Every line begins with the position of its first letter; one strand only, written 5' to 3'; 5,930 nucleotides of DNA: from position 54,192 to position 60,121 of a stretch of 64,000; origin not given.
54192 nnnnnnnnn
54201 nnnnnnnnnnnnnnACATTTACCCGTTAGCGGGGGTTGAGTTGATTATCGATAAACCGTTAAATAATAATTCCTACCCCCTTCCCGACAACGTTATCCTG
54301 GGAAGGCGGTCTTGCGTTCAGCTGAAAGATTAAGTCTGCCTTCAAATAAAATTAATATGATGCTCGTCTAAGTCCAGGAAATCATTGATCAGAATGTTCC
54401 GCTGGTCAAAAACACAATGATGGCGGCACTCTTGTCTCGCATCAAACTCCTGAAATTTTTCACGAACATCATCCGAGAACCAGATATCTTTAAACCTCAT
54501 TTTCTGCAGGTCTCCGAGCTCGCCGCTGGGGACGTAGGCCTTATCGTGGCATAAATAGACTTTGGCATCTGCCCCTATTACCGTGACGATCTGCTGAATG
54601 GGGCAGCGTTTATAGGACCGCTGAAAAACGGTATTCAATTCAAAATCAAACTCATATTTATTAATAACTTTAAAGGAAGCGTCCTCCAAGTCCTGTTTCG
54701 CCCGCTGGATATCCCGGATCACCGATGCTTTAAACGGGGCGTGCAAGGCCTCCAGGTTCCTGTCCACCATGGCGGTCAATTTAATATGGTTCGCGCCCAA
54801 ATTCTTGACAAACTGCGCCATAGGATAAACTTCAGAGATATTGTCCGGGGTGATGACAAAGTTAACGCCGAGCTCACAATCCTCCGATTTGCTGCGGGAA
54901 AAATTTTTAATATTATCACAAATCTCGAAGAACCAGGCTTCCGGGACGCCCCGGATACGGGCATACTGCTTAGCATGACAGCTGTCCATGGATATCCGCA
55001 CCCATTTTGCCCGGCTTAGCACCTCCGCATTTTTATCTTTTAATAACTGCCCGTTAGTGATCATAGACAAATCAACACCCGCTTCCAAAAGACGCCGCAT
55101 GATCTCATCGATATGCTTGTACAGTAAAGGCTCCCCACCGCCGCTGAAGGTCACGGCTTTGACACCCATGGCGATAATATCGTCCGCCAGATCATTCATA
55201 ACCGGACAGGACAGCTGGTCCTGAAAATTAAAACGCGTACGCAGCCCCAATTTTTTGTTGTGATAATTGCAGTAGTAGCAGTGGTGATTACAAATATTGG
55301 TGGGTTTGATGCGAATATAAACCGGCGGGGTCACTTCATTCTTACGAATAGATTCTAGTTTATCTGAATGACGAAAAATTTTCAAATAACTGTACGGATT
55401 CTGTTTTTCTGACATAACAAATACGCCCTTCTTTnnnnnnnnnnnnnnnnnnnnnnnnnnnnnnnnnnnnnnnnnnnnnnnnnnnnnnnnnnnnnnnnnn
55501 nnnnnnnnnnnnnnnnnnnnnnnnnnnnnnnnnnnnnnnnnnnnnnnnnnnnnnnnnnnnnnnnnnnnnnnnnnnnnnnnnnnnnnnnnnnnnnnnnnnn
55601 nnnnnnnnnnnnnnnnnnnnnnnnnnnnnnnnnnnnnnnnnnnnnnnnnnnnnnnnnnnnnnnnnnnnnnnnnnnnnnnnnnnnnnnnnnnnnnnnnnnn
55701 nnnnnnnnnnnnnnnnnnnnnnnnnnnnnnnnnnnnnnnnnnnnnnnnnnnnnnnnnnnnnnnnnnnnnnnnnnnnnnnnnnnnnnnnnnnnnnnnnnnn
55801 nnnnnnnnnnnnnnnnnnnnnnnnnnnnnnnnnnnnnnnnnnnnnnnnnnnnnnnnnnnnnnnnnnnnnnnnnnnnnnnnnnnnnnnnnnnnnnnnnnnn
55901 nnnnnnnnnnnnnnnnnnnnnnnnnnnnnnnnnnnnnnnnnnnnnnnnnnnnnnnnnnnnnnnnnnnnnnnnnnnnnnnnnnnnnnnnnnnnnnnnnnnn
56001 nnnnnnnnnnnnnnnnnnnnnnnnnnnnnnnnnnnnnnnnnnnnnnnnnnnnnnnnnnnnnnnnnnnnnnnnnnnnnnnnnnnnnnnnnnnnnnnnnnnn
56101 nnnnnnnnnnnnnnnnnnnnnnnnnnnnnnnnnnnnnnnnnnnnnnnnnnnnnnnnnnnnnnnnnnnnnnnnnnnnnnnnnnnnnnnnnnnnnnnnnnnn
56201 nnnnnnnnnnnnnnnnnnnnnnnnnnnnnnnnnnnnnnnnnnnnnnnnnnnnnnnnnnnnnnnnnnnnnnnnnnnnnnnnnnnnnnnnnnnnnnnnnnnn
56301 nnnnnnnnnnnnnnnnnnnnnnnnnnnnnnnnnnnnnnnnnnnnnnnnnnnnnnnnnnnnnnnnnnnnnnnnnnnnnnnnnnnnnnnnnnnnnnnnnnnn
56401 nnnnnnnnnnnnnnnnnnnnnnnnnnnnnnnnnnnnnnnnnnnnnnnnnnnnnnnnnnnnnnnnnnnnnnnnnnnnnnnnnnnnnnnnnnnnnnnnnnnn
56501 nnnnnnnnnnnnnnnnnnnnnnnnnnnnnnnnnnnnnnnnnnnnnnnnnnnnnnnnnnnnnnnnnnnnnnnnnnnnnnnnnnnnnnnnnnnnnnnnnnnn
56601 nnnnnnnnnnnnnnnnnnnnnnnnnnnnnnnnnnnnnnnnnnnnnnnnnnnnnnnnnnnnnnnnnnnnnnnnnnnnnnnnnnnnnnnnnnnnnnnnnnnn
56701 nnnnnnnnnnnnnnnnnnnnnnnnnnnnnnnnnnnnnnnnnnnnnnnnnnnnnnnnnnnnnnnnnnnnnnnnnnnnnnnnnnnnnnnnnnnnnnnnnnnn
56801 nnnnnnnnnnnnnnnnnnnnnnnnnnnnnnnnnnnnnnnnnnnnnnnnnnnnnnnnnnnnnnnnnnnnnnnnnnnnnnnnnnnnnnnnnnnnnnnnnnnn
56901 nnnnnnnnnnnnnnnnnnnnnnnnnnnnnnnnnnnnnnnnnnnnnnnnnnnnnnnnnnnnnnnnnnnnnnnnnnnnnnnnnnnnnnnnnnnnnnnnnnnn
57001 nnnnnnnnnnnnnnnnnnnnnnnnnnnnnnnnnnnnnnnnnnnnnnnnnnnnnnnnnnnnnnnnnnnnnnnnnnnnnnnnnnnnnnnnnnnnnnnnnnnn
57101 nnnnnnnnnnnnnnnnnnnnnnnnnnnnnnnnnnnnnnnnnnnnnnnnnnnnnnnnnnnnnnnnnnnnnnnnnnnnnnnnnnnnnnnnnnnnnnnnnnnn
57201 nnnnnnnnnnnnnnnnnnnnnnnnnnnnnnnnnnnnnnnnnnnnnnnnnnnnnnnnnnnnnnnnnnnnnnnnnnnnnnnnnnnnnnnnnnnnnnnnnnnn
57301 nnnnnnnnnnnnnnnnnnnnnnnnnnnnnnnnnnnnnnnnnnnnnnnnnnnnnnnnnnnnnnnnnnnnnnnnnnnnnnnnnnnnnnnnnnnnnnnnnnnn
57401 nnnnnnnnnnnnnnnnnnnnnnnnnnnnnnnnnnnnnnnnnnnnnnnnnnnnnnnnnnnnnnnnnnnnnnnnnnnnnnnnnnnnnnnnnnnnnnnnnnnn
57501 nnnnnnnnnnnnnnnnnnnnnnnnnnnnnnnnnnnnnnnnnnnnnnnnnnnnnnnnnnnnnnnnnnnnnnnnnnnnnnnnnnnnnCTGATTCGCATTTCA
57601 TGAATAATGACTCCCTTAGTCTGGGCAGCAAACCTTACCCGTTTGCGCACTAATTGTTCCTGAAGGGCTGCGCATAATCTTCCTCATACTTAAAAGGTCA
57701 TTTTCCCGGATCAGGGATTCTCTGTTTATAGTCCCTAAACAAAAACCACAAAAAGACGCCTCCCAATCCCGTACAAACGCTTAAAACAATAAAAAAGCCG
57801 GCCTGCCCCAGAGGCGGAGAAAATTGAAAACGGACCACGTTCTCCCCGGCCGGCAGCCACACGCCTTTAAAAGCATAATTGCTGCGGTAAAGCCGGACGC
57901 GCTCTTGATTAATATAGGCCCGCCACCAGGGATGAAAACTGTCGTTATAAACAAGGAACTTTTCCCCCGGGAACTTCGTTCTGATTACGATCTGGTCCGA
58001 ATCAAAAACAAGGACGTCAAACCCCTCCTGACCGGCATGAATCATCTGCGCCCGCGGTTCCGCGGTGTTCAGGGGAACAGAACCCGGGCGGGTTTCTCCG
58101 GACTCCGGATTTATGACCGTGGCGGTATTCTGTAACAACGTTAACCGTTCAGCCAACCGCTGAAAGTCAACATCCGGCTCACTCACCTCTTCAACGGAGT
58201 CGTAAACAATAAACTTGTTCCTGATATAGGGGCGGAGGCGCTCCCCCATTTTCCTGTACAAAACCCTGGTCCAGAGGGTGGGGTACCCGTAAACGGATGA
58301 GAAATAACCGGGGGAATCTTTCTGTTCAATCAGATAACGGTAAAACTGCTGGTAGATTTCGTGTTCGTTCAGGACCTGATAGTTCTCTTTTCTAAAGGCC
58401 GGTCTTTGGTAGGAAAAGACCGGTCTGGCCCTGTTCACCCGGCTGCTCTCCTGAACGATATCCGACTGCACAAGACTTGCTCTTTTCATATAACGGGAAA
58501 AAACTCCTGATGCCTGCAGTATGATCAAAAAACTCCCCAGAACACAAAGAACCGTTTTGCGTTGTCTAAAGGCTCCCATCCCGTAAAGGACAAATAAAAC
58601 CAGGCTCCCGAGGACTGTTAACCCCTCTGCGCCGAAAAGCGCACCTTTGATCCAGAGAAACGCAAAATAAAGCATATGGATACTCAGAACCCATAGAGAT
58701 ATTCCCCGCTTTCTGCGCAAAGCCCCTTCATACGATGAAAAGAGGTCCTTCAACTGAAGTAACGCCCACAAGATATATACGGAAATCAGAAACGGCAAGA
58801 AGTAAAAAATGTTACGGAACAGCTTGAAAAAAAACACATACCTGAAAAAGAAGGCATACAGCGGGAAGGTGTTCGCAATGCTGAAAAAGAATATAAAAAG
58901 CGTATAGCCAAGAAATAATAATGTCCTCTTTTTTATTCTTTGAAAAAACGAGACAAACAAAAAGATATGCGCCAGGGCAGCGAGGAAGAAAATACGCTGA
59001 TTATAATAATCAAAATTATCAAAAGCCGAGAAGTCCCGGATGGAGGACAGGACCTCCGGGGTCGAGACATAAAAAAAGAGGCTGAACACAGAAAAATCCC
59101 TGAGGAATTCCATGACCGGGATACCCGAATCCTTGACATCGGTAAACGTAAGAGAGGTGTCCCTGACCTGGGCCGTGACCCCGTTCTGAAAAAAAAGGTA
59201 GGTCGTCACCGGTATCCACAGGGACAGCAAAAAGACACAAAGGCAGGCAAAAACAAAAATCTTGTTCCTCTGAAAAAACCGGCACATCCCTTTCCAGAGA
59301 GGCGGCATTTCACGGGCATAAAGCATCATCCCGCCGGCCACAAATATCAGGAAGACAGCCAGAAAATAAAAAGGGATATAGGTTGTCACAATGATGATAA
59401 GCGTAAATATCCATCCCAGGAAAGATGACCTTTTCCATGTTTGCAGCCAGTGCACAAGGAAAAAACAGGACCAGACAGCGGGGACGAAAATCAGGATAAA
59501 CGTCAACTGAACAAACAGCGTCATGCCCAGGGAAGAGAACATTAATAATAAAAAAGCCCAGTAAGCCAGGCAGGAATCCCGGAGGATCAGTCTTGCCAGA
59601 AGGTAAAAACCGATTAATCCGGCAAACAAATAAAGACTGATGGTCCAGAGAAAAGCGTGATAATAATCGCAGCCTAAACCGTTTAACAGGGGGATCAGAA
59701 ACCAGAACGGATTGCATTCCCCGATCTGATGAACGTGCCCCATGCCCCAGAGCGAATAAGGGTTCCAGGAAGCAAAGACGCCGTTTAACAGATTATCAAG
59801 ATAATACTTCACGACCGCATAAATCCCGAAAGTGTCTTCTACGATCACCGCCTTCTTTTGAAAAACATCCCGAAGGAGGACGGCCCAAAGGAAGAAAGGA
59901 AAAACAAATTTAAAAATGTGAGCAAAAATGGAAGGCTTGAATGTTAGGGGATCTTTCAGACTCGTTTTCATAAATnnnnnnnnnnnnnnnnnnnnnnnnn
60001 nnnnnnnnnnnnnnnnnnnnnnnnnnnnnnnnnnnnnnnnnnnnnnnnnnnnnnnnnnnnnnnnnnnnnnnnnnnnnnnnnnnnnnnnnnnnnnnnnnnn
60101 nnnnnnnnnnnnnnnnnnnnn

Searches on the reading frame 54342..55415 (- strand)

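Call 57: search_protein_families(library=pfam, proteins=[window:54342-55415:-])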
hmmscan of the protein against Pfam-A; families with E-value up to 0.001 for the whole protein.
window:54342-55415:- (357 aa): 3 families
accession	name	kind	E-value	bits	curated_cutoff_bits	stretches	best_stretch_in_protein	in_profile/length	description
PF04055.27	Radical_SAM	-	1.4e-19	71.3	29.5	1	36-202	1-165/166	Radical SAM superfamily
PF13186.11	SPASM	-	1.8e-07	31.8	21.5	1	271-334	1-66/67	Iron-sulfur cluster-binding domain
PF13353.11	Fer4_12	-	0.00053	20.7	22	1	42-137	15-107/137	4Fe-4S single cluster domain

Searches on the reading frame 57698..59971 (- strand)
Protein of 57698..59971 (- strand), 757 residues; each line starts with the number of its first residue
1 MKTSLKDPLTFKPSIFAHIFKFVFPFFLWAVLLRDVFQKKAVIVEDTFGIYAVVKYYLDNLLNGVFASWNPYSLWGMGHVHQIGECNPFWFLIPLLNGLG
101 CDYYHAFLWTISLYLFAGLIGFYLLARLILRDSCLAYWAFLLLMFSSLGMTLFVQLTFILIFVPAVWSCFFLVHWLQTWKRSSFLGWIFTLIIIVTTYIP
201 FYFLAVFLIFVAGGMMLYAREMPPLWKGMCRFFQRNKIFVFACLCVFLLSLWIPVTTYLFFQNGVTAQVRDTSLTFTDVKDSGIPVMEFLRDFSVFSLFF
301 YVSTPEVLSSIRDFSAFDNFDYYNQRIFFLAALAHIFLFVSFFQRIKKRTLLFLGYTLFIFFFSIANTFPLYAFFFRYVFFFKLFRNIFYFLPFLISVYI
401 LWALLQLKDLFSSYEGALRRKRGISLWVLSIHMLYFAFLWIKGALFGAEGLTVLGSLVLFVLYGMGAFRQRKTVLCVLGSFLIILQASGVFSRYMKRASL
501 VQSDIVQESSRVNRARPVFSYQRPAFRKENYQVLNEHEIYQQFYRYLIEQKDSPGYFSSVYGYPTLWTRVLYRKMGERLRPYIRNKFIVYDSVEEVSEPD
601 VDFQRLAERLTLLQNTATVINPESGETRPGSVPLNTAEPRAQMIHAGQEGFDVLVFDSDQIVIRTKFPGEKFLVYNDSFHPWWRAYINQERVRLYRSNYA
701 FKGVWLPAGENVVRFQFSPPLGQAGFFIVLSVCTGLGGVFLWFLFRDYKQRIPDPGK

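Call 57: search_protein_families(library=pfam, proteins=[window:57698-59971:-])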
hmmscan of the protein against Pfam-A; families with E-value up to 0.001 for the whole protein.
window:57698-59971:- (757 aa): 1 family
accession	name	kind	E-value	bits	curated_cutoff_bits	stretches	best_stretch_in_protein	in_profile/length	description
PF09586.16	YfhO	-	0.00026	20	28.5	1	683-728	789-834/835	Bacterial membrane protein YfhO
